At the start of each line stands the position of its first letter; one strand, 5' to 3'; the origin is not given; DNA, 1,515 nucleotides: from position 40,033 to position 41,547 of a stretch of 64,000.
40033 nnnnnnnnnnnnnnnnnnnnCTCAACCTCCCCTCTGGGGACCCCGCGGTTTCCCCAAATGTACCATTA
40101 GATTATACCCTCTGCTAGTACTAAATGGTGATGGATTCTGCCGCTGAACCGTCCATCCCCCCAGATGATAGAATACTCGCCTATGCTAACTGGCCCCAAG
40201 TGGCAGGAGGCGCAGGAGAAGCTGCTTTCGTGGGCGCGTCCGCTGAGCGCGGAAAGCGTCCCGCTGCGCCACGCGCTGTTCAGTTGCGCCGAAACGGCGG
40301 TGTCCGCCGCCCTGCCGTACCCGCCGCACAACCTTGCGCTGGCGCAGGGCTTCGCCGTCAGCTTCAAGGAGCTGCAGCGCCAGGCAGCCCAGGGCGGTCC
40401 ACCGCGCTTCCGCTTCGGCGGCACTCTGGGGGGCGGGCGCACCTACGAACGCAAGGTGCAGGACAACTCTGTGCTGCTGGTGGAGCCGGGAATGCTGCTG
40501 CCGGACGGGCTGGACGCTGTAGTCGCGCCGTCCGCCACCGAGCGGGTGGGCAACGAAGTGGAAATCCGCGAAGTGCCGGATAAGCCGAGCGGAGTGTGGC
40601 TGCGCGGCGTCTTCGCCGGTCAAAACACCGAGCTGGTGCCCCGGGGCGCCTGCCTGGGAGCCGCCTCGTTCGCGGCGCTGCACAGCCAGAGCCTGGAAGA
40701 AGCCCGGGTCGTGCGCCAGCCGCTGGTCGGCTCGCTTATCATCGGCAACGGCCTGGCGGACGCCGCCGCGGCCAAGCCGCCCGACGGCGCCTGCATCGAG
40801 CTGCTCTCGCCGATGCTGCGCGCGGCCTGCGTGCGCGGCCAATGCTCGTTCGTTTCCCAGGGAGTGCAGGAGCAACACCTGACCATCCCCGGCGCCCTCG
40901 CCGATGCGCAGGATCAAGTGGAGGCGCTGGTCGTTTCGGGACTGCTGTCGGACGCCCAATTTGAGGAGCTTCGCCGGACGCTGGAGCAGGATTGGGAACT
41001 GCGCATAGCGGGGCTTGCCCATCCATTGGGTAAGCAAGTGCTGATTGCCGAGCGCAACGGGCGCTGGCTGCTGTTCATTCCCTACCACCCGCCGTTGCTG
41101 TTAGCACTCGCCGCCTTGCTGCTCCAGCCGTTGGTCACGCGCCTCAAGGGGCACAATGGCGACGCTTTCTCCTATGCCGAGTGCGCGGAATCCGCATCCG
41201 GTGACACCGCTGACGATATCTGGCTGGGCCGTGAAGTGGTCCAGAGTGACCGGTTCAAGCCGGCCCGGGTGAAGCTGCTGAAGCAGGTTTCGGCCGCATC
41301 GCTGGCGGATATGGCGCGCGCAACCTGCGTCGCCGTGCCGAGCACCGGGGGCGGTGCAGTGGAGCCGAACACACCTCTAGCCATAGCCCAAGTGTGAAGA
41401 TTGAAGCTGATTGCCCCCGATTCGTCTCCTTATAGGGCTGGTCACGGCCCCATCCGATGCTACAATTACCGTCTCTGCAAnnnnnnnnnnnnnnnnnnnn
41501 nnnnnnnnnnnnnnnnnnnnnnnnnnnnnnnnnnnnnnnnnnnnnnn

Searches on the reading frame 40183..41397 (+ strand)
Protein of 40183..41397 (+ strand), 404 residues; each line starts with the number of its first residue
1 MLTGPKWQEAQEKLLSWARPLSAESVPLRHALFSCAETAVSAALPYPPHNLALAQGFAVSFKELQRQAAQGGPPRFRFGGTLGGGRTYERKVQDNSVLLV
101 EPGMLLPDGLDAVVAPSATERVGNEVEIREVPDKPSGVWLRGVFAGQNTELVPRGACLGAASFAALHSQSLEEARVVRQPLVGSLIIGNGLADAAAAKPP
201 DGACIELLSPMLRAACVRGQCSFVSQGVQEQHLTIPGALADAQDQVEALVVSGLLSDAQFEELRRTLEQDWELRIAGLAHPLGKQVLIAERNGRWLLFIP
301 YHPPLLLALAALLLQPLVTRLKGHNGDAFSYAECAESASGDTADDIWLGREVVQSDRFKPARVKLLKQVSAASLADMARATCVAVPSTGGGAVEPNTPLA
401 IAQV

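Call 19: search_protein_families(library=pfam, proteins=[window:40183-41397:+])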
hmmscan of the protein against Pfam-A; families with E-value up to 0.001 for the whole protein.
window:40183-41397:+ (404 aa): 1 family
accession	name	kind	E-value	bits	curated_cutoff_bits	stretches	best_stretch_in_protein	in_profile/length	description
PF03453.22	MoeA_N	-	1.1e-12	48.3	30.8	1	7-168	3-158/160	MoeA N-terminal region (domain I and II)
